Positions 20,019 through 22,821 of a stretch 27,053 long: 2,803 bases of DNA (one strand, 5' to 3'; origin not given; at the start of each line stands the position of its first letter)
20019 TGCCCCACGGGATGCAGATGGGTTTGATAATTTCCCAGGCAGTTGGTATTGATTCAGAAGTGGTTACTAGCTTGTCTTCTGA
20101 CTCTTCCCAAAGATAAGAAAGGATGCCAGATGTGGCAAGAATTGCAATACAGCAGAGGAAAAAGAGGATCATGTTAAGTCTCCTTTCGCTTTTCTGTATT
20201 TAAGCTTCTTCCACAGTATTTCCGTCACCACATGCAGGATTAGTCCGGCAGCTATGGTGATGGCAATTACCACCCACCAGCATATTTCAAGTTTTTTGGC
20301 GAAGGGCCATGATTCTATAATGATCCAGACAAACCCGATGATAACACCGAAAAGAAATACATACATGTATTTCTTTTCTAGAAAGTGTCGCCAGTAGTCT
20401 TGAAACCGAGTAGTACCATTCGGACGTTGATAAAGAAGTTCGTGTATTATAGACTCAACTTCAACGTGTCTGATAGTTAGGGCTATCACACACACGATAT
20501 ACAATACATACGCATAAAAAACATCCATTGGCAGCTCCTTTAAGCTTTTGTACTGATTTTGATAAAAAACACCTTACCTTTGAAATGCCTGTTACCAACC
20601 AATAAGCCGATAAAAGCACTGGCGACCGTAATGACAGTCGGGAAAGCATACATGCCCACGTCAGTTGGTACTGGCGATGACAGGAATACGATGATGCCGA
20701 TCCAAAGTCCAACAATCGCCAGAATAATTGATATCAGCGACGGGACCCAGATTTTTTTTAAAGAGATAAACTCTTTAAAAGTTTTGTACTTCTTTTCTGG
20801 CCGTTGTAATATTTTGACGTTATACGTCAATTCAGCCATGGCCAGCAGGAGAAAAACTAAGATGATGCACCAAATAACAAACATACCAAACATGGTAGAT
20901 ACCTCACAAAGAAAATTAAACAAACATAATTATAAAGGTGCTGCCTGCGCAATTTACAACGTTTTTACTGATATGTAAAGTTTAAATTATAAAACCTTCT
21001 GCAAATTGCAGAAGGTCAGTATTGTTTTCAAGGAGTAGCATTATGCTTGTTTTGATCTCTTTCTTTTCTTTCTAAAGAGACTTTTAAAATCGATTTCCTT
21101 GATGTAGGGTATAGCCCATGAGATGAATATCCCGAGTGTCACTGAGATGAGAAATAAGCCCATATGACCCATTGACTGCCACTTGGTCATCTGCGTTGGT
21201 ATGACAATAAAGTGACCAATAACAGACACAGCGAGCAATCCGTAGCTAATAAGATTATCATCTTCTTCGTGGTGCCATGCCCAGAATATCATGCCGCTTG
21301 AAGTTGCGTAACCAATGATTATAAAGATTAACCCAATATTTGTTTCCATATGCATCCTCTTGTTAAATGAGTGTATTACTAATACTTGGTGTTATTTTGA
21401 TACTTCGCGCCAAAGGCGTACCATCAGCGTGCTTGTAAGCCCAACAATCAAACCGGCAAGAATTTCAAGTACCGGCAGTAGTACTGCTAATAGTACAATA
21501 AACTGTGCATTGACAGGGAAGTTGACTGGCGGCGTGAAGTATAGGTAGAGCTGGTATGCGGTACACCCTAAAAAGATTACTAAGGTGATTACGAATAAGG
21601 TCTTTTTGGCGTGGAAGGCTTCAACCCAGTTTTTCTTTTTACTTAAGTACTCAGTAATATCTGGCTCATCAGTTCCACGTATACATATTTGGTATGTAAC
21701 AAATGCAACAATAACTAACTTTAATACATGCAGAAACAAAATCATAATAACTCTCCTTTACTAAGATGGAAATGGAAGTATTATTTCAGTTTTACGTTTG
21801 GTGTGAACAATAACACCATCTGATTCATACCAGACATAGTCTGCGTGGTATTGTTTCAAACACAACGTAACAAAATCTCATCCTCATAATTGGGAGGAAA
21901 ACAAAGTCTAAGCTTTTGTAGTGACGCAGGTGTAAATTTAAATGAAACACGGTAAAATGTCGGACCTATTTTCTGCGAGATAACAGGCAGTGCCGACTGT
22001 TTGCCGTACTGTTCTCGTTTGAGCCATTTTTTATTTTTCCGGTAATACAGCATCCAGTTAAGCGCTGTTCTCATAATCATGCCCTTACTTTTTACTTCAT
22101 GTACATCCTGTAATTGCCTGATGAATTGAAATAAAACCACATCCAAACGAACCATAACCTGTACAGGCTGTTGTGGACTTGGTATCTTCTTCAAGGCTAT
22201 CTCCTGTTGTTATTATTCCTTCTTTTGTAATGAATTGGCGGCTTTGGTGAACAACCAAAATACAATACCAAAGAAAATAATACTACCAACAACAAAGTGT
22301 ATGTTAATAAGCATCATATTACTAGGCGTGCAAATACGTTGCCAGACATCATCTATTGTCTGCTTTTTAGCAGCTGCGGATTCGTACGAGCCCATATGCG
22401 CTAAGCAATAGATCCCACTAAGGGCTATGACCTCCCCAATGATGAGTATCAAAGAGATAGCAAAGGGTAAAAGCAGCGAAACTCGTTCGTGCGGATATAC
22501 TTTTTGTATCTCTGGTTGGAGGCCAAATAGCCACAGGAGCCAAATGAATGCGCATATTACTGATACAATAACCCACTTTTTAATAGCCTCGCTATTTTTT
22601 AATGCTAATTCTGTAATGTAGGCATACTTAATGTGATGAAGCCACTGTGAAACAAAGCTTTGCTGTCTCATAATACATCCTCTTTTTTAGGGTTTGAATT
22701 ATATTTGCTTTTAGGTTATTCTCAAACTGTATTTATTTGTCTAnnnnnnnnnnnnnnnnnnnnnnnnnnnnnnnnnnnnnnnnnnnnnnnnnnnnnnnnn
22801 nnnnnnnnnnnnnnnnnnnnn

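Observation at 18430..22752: Tandem array of seven small 3-TM membrane-protein genes inserted between khpA and trmD: a candidate uncharacterised system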

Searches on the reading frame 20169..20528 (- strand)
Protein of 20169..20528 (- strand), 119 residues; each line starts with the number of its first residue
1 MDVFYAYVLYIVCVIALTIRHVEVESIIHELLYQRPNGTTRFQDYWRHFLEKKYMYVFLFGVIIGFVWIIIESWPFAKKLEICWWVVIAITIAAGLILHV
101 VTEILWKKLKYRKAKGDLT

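Call 4: search_protein_families(library=pfam, proteins=[window:20169-20528:-], max_evalue=1)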
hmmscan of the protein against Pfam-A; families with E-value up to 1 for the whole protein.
window:20169-20528:- (119 aa): 9 families
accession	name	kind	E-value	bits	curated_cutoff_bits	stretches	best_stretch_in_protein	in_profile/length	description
PF00122.25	E1-E2_ATPase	-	0.025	14.5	28.1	1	12-100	82-169/181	E1-E2 ATPase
PF12832.13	MFS_1_like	-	0.032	13.7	25.2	1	4-76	160-236/373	MFS_1 like family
PF07856.17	Orai-1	-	0.13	12.4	25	1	18-109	80-167/173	Mediator of CRAC channel activity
PF08395.17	7tm_7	-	0.17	11.6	26.6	1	7-110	78-185/370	7tm Chemosensory receptor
PF16311.10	TMEM100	-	0.21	11.6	34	1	54-113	54-114/133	Transmembrane protein 100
PF12576.13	DUF3754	-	0.29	11.5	27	1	56-113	61-121/137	Protein of unknown function (DUF3754)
PF15420.11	Abhydrolase_9_N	-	0.4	11.1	27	1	58-107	25-74/208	Alpha/beta-hydrolase family N-terminus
PF01769.21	MgtE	-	0.42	11.3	27.6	1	38-110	26-99/125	Divalent cation transporter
PF18893.5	DUF5652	-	0.54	10.4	23.4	0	54-106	12-63/71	Family of unknown function (DUF5652)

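Call 5: search_protein_families(library=phrogs, proteins=[window:20169-20528:-], max_evalue=1)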
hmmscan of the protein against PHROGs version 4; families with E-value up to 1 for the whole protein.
window:20169-20528:- (119 aa): 2 families
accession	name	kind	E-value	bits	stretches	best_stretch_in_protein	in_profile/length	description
phrog_33068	-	unknown function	0.017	16.2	1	10-54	12-56/58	-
phrog_23300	-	unknown function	0.094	13.7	1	4-29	19-44/153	-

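Call 15: find_encoding_contigs(protein=window:20169-20528:-, flank=10000, max_places=10)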
Protein window:20169-20528:- (119 aa): 1 contig read that carries it; 1 place shown.
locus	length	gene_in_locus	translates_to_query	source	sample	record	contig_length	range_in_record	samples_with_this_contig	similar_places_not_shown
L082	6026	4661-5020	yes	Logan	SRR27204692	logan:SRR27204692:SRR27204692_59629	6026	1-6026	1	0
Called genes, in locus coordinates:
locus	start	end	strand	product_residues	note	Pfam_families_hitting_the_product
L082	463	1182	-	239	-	-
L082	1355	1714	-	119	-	-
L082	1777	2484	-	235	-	PF01746:tRNA_m1G_MT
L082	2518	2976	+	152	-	-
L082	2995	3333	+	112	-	-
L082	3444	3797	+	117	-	-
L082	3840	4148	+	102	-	-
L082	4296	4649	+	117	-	-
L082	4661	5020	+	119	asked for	-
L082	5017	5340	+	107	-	-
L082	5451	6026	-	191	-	?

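Call 31: search_protein_families(library=padloc, proteins=[window:20169-20528:-], max_evalue=1)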
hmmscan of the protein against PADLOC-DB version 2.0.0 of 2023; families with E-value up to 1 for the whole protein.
window:20169-20528:- (119 aa): 2 families
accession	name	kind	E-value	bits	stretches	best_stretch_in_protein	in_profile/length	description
PDLC00439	ThsA2|ThsA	-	0.056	10.8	1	43-98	10-63/282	Macro domain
PDLC00414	ThsA1|ThsA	-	0.072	10.3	1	43-118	11-87/292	Macro domain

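Call 32: search_protein_families(library=ncbifam, proteins=[window:20169-20528:-], max_evalue=1)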
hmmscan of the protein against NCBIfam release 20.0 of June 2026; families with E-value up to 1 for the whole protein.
window:20169-20528:- (119 aa): 1 family
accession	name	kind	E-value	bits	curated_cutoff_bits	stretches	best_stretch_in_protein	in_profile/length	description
NF046005.2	near_gluc_PtsG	equivalog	0.071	13.4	45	1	80-118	3-41/85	MPN207a family PTS transporter accessory protein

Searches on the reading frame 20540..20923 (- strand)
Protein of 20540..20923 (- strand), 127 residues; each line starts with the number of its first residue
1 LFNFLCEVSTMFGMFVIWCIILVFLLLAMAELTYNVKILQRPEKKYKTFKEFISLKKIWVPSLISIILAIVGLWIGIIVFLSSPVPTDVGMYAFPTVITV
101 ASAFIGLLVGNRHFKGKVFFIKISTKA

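Call 4: search_protein_families(library=pfam, proteins=[window:20540-20923:-], max_evalue=1)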
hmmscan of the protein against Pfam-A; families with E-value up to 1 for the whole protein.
window:20540-20923:- (127 aa): 3 families
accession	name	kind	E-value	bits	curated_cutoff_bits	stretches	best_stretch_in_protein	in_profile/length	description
PF08566.15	Pam17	-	0.0065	16.8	25.4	1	40-113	12-92/165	Mitochondrial import protein Pam17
PF06699.16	PIG-F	-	0.045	14.3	24.2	1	28-110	101-178/183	GPI biosynthesis protein family Pig-F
PF23494.1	bPH_10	-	0.82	9.5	27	1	10-82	12-80/151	YqeB-like bacterial PH domain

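Call 5: search_protein_families(library=phrogs, proteins=[window:20540-20923:-], max_evalue=1)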
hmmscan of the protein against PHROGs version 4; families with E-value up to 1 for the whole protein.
window:20540-20923:- (127 aa): 2 families
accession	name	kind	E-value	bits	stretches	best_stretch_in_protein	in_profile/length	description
phrog_17279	-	moron, auxiliary metabolic gene and host takeover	0.26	12.3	0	62-80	23-41/43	membrane protein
phrog_32775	-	unknown function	0.38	11.1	1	65-115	7-56/283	-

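Call 26: find_homologous_proteins(query=window:20540-20893:-, max_evalue=10)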
Query window:20540-20893:- (117 aa): 1 proteins with E <= 10 among 18 candidates.
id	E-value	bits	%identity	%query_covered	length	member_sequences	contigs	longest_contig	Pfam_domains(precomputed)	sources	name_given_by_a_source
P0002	8.0e-65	234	100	97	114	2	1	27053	-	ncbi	ncbi:MAG: hypothetical protein ACPGO5_04835 [Patescibacteria group bacterium]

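Call 31: search_protein_families(library=padloc, proteins=[window:20540-20893:-], max_evalue=1)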
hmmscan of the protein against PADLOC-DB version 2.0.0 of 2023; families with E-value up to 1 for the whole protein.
window:20540-20893:- (117 aa): 0 families

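Call 32: search_protein_families(library=ncbifam, proteins=[window:20540-20893:-], max_evalue=1)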
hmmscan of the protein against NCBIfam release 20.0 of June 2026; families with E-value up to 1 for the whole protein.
window:20540-20893:- (117 aa): 2 families
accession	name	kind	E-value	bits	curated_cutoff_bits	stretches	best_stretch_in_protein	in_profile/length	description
TIGR02968.1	succ_dehyd_anc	equivalog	0.013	15.7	41.8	1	19-71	20-72/105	succinate dehydrogenase, hydrophobic membrane anchor protein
TIGR03943.1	TIGR03943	equivalog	0.17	11.2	88.8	1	6-73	16-80/221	TIGR03943 family putative permease subunit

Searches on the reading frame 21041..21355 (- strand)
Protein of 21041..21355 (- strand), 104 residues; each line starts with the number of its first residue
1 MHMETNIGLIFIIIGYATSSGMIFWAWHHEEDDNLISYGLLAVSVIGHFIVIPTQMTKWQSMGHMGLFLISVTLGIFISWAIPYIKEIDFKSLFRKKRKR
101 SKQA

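Call 4: search_protein_families(library=pfam, proteins=[window:21041-21355:-], max_evalue=1)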
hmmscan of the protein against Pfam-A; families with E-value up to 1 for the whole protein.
window:21041-21355:- (104 aa): 2 families
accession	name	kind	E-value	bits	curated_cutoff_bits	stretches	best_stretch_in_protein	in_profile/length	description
PF20134.4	DUF6524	-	0.005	17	27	1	18-82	19-82/131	Family of unknown function (DUF6524)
PF14171.11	SpoIISA_toxin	-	0.088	12.9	27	1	25-92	22-94/243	Toxin SpoIISA, type II toxin-antitoxin system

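Call 5: search_protein_families(library=phrogs, proteins=[window:21041-21355:-], max_evalue=1)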
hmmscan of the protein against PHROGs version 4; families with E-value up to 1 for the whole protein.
window:21041-21355:- (104 aa): 0 families

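Call 31: search_protein_families(library=padloc, proteins=[window:21041-21349:-], max_evalue=1)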
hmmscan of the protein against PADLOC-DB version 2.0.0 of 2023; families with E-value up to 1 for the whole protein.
window:21041-21349:- (102 aa): 0 families

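Call 32: search_protein_families(library=ncbifam, proteins=[window:21041-21349:-], max_evalue=1)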
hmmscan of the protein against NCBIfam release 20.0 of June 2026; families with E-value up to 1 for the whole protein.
window:21041-21349:- (102 aa): 2 families
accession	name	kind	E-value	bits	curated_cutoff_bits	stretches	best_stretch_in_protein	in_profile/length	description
NF041560.1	T6SS_Burk_ExIF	subfamily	0.061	13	90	1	7-101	133-225/234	putative type VI secretion system effector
NF005044.0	PRK06458.1-4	equivalog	0.38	9.5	610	0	30-74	286-331/531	hydrogenase 4 subunit F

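Call 88: search_solved_structures(query=window:21041-21349:-, max_evalue=10)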
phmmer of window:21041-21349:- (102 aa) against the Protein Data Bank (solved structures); distinct sequences matched with E-value up to 10: 0.

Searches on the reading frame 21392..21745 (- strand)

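Call 4: search_protein_families(library=pfam, proteins=[window:21392-21745:-], max_evalue=1)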
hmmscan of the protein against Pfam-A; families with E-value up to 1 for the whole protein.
window:21392-21745:- (117 aa): 0 families

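Call 5: search_protein_families(library=phrogs, proteins=[window:21392-21745:-], max_evalue=1)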
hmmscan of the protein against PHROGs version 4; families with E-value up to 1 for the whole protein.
window:21392-21745:- (117 aa): 2 families
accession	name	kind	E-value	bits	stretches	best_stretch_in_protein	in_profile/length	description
phrog_38297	-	unknown function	0.11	13.4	1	24-101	16-87/252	-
phrog_32223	-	unknown function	0.16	13.2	1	5-22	13-30/52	-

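Call 31: search_protein_families(library=padloc, proteins=[window:21392-21745:-], max_evalue=1)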
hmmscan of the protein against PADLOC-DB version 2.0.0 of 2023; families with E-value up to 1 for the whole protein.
window:21392-21745:- (117 aa): 0 families

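Call 32: search_protein_families(library=ncbifam, proteins=[window:21392-21745:-], max_evalue=1)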
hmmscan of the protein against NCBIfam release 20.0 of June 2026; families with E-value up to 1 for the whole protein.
window:21392-21745:- (117 aa): 1 family
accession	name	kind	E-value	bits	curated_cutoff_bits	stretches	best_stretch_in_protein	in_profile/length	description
NF009650.0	PRK13183.1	equivalog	0.23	11.3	70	1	51-73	11-33/46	photosystem II reaction center protein PsbN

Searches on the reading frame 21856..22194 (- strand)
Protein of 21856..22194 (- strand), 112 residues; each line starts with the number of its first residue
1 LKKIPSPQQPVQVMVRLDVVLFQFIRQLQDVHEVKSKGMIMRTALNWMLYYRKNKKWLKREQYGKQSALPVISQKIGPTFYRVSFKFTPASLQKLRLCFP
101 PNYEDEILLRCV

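Call 4: search_protein_families(library=pfam, proteins=[window:21856-22194:-], max_evalue=1)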
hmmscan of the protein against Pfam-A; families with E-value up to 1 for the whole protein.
window:21856-22194:- (112 aa): 0 families

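Call 5: search_protein_families(library=phrogs, proteins=[window:21856-22194:-], max_evalue=1)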
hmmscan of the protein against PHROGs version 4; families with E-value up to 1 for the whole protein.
window:21856-22194:- (112 aa): 1 family
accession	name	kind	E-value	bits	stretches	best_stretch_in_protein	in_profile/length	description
phrog_29067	-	unknown function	0.12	13.3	1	42-96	35-88/219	-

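Call 31: search_protein_families(library=padloc, proteins=[window:21856-22194:-], max_evalue=1)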
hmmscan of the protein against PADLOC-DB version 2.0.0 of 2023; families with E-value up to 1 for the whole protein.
window:21856-22194:- (112 aa): 0 families

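Call 32: search_protein_families(library=ncbifam, proteins=[window:21856-22194:-], max_evalue=1)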
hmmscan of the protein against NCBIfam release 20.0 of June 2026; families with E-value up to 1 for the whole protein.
window:21856-22194:- (112 aa): 0 families

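Call 34: search_solved_structures(query=window:21856-22194:-, max_evalue=10)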
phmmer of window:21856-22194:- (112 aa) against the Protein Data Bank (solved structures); distinct sequences matched with E-value up to 10: 5.
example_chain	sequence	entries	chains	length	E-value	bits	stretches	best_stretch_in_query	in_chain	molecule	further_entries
5fmw_A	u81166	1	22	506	0.67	13.4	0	48-99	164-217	POLYC9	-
6dlw_A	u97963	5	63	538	0.79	13.2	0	48-99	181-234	Complement component C9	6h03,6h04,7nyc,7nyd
8b0g_H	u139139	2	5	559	0.87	13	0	48-99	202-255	Complement component C9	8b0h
8de6_A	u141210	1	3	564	0.88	13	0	48-99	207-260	Complement component C9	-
5yo8_A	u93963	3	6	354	1.2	12.6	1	40-83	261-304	Tetraprenyl-beta-curcumene synthase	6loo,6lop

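Call 42: predict_structure(protein=window:21856-22194:-)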
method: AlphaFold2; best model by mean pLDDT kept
length: 112 residues; sequences in the alignment: 1
mean_pLDDT: 47.2   pTM: 0.31
mean pLDDT of the five models: 47.2, 41.2, 38.9, 38.3, 37.8
residues with pLDDT >= 90: 0; 70-90: 0; 50-70: 41; < 50: 71
segments of 3 or more residues with pLDDT < 50: 1-19, 21-23, 25-39, 64-69, 93-112
pLDDT, mean of each block of 10 residues (from residue 1): 39 45 46 46 53 56 49 52 53 46 36 28
secondary structure, 60 per line:
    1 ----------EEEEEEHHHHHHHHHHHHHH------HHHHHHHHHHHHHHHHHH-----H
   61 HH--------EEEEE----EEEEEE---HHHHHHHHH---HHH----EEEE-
elements in order: E11-16 H17-30 H37-54 E71-75 E80-85 H89-97 E108-111

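Call 65: find_related_loci(query=window:21856-22194:-, collection=viral_contigs, flank=8000)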
Query window:21856-22194:- (112 aa) in viral_contigs; peptide patterns used: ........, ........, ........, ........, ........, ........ (x = any residue, [..] = any of these).
76 stretches matched a pattern, but none encodes a relative of the query by tblastn (E <= 1e-3).

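Call 71: fold_search(model_id=the predicted structure, library=pdb)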
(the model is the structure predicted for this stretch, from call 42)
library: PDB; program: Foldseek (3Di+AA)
matches with E <= 10: 209; with E <= 0.001: 0
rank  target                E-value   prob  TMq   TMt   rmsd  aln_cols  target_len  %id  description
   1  7qh7_T                3.8e-01  0.16  0.28  0.21  20.0       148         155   11  Cryo-EM structure of the human mtLSU assembly intermediate upon MRM2 depletion - class 4 (released 2022-05-18)
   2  2n8m_MODEL_1_A        5.6e-01  0.28  0.31  0.20  10.1        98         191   13  Zipcode-binding-protein-1 KH3(DD)KH4 domains in complex with the KH4 RNA target (released 2017-01-25)
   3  9w4w                  7.7e-01  0.06  0.18  0.14  16.3       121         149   16  Structure of transcription factor in complex with L-Ile (released 2026-03-25)
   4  5x6u_B                8.2e-01  0.08  0.25  0.24  10.0       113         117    6  Crystal structure of human heteropentameric complex (released 2017-12-06)
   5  4zm1_B                9.8e-01  0.07  0.24  0.14  12.8       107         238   10  Shigella flexneri lipopolysaccharide O-antigen chain-length regulator WzzBSF - wild type (released 2016-03-23)
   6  6wm2_O                1.2e+00  0.11  0.32  0.13  10.4       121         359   12  Human V-ATPase in state 1 with SidK and ADP (released 2020-11-11)
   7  8u45_A                1.2e+00  0.08  0.22  0.25  12.2       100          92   16  Crystal Structure Analysis of Aspergillus fumigatus alkaline protease (released 2023-11-01)
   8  6pwj_B                1.3e+00  0.08  0.23  0.09  12.2        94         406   15  Vibrio cholerae LapD S helix-GGDEF-EAL (apo) (released 2019-10-09)
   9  6ifn_A                1.3e+00  0.07  0.25  0.06  13.7       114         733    8  Crystal structure of Type III-A CRISPR Csm complex (released 2018-12-12)
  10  8tsi_H                1.3e+00  0.08  0.27  0.19  13.6       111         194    9  S. thermodepolymerans KpsMT-KpsE in complex with ADP:AlF4- (released 2024-04-17)
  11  6z9p_G                1.3e+00  0.06  0.23  0.23  14.3        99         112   10  Transcription termination intermediate complex 1 (released 2020-11-04)
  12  5x6v_B                1.4e+00  0.06  0.23  0.21  11.8       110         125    4  Crystal structure of human heteroheptameric complex (released 2017-12-06)
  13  4zm1_A                1.5e+00  0.05  0.22  0.14  13.2       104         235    9  Shigella flexneri lipopolysaccharide O-antigen chain-length regulator WzzBSF - wild type (released 2016-03-23)
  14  7uzw_F                1.5e+00  0.05  0.22  0.07  13.2       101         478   11  Staphylococcus epidermidis RP62a CRISPR effector subcomplex (released 2022-07-06)
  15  3k8h_A                1.5e+00  0.04  0.22  0.13  13.0       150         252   13  Structure of crystal form I of TP0453 (released 2010-10-27)
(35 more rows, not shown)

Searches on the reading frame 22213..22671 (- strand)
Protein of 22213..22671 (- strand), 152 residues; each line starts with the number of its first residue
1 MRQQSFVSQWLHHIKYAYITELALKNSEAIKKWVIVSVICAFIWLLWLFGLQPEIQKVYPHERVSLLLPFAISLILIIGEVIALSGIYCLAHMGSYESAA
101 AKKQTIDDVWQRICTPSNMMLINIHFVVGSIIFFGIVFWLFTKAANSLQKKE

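Call 4: search_protein_families(library=pfam, proteins=[window:22213-22671:-], max_evalue=1)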
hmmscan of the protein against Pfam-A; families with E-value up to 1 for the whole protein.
window:22213-22671:- (152 aa): 4 families
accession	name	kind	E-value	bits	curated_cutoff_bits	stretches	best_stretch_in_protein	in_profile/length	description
PF14145.11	YrhK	-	0.0023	18.2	26.1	1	118-146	10-36/58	YrhK-like protein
PF07690.21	MFS_1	-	0.0034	16.8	33.4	1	34-142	158-227/347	Major Facilitator Superfamily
PF06146.17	PsiE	-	0.06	14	23.9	0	25-84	31-90/122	Phosphate-starvation-inducible E family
PF20693.3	YobI-ATPase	-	0.53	10.2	27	1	3-105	73-180/363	YobI-like P-loop NTPase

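Call 5: search_protein_families(library=phrogs, proteins=[window:22213-22671:-], max_evalue=1)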
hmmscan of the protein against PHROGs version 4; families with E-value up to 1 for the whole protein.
window:22213-22671:- (152 aa): 1 family
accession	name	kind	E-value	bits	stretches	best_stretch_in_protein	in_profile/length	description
phrog_13382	-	other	0.062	14.6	1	120-143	23-46/52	transmembrane protein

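Call 31: search_protein_families(library=padloc, proteins=[window:22213-22671:-], max_evalue=1)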
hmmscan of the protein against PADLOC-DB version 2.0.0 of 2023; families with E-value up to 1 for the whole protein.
window:22213-22671:- (152 aa): 0 families

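Call 32: search_protein_families(library=ncbifam, proteins=[window:22213-22671:-], max_evalue=1)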
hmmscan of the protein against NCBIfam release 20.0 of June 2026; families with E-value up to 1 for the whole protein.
window:22213-22671:- (152 aa): 1 family
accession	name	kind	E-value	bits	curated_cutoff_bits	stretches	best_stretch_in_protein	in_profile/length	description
NF004412.0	PRK05759.1-3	equivalog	0.89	9.4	156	0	116-144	19-47/185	F0F1 ATP synthase subunit B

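Call 37: find_homologous_proteins(query=window:22213-22671:-, max_evalue=10)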
Query window:22213-22671:- (152 aa): 1 proteins with E <= 10 among 31 candidates.
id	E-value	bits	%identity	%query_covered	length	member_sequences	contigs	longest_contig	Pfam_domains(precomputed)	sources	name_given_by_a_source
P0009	1.1e-94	332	100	100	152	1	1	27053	-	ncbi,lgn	ncbi:MAG: hypothetical protein ACPGO5_04855 [Patescibacteria group bacterium]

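Call 39: find_related_loci(query=window:22213-22671:-, collection=viral_contigs, flank=8000)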
Query window:22213-22671:- (152 aa) in viral_contigs; peptide patterns used: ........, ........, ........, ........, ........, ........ (x = any residue, [..] = any of these).
1 stretches matched a pattern, but none encodes a relative of the query by tblastn (E <= 1e-3).

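Call 89: search_solved_structures(query=window:22213-22671:-, max_evalue=10)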
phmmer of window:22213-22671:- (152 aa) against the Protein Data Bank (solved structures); distinct sequences matched with E-value up to 10: 1.
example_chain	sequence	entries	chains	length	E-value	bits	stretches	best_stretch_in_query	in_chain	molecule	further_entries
6m6z_A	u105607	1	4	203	3.4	10.8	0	20-51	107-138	TMH4C4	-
